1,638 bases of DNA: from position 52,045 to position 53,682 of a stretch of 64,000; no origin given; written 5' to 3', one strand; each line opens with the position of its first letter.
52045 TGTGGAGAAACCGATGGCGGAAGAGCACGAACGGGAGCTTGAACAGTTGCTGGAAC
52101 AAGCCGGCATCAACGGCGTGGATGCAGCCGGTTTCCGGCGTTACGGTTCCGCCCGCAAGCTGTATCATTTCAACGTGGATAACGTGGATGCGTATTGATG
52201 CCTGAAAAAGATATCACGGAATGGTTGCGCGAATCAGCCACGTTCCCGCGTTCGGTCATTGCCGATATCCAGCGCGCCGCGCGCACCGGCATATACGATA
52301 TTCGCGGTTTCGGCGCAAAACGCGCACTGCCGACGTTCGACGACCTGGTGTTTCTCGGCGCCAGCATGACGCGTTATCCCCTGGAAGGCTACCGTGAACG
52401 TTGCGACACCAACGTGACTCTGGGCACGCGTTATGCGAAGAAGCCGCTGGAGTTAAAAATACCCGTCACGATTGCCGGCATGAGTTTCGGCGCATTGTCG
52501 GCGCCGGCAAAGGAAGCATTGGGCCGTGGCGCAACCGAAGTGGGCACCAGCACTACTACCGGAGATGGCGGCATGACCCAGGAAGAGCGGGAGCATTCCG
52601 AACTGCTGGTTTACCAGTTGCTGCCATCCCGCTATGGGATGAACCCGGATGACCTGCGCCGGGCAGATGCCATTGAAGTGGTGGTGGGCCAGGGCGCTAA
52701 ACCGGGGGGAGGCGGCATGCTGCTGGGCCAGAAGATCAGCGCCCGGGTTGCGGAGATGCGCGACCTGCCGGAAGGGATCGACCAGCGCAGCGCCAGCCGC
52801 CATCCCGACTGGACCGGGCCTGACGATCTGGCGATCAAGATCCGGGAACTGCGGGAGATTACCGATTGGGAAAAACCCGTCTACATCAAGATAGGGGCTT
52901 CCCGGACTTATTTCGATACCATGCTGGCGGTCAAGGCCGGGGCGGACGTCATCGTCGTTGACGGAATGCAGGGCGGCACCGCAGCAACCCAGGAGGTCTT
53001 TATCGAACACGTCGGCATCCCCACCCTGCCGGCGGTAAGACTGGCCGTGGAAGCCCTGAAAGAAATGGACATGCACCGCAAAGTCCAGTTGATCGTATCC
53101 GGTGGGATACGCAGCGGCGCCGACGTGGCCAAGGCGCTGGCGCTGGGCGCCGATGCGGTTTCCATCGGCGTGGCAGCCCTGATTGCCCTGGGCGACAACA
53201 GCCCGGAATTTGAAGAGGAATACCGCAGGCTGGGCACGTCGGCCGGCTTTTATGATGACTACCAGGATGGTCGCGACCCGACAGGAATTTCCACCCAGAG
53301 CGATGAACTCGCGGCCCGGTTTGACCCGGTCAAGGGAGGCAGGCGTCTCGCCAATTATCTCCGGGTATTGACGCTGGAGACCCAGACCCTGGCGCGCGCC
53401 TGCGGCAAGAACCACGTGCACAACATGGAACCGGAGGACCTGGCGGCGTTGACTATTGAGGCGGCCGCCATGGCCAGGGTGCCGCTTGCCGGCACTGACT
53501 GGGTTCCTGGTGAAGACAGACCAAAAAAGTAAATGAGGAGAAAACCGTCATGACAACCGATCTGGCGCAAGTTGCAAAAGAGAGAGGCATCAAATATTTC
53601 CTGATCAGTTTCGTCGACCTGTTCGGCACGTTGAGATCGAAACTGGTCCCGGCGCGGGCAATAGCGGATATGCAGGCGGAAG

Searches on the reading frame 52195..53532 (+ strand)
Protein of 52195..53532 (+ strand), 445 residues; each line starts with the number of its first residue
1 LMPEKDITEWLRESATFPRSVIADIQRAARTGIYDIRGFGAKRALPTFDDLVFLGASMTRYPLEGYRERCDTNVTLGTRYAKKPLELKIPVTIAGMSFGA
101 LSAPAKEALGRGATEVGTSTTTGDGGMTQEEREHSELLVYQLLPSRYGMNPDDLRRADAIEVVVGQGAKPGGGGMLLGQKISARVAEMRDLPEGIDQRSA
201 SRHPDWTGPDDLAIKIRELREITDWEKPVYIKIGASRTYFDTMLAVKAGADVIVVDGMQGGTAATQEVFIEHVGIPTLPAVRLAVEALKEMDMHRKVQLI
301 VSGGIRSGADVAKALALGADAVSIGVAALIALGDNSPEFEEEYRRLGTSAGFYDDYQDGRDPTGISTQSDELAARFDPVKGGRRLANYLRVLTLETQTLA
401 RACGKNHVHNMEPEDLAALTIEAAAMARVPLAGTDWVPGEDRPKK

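Call 3: search_protein_families(library=pfam, proteins=[window:52195-53532:+])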
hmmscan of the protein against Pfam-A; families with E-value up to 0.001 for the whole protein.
window:52195-53532:+ (445 aa): 6 families
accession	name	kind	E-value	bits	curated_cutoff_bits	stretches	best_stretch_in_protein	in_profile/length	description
PF01645.23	Glu_synthase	-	2.4e-86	290.6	20.4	1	77-333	55-312/369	Conserved region in glutamate synthase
PF01070.24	FMN_dh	-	1.7e-15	57.4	24.9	1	215-333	206-310/350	FMN-dependent dehydrogenase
PF00478.31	IMPDH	-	2.9e-11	43.4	25.6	1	229-336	146-245/345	IMP dehydrogenase / GMP reductase domain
PF03060.21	NMO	-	2.6e-07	30.8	28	1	244-331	151-228/331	Nitronate monooxygenase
PF00977.27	His_biosynth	-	0.0001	22.3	23.6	1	286-329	63-106/228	Histidine biosynthesis protein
PF01180.27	DHO_dh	-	0.00017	21.3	27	1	226-328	157-272/291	Dihydroorotate dehydrogenase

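Call 4: search_protein_families(library=ncbifam, proteins=[window:52195-53532:+])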
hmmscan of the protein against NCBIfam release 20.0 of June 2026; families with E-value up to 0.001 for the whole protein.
window:52195-53532:+ (445 aa): 21 families
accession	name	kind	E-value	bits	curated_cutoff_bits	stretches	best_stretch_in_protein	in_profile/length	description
NF008730.0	PRK11750.1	equivalog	7.9e-38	129.5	1047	1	93-333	863-1104/1490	glutamate synthase large subunit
TIGR01302.1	IMP_dehydrog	equivalog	4.1e-10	39.1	481.5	1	222-337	259-366/450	IMP dehydrogenase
TIGR03966.1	actino_HemFlav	equivalog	1.3e-09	37.3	470.85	1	224-335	245-341/385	pre-mycofactocin synthase MftD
TIGR02151.1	IPP_isom_2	equivalog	2.5e-09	36.5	281.3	1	285-337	247-300/338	type 2 isopentenyl-diphosphate Delta-isomerase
NF008398.0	PRK11197.1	subfamily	1.9e-08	33.5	376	1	213-334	231-338/381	L-lactate dehydrogenase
TIGR01304.1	IMP_DH_rel_2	equivalog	1.6e-07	30.9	342.1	1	228-326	185-284/365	GuaB3 family IMP dehydrogenase-related protein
NF005311.0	PRK06843.1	equivalog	3.7e-07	29.4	779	1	245-340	211-298/404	inosine 5-monophosphate dehydrogenase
NF033901.1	L_lactate_LldD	exception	5.4e-07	29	550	1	213-333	231-337/377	FMN-dependent L-lactate dehydrogenase LldD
TIGR02708.1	L_lactate_ox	equivalog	1.5e-06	27.5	645.5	1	217-332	218-319/367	L-lactate oxidase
NF005574.0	PRK07259.1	equivalog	3.1e-06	26.3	269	1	226-330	160-271/304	dihydroorotate dehydrogenase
NF005869.0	PRK07807.1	equivalog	8.4e-06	25.1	549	1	218-326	258-360/479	GuaB1 family IMP dehydrogenase-related protein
TIGR03151.1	enACPred_II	equivalog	3.4e-05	23.3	453.1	1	246-332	126-197/307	enoyl-[acyl-carrier-protein] reductase FabK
NF041011.1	dihydoor_dh_Arch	equivalog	3.7e-05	22.9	330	1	225-328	145-254/289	dihydroorotate dehydrogenase PyrD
TIGR01303.1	IMP_DH_rel_1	equivalog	4.3e-05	22.6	562.75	1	221-326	259-358/475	GuaB1 family IMP dehydrogenase-related protein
NF003302.0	PRK04302.1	subfamily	7.6e-05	22.5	132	1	282-328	161-205/223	triose-phosphate isomerase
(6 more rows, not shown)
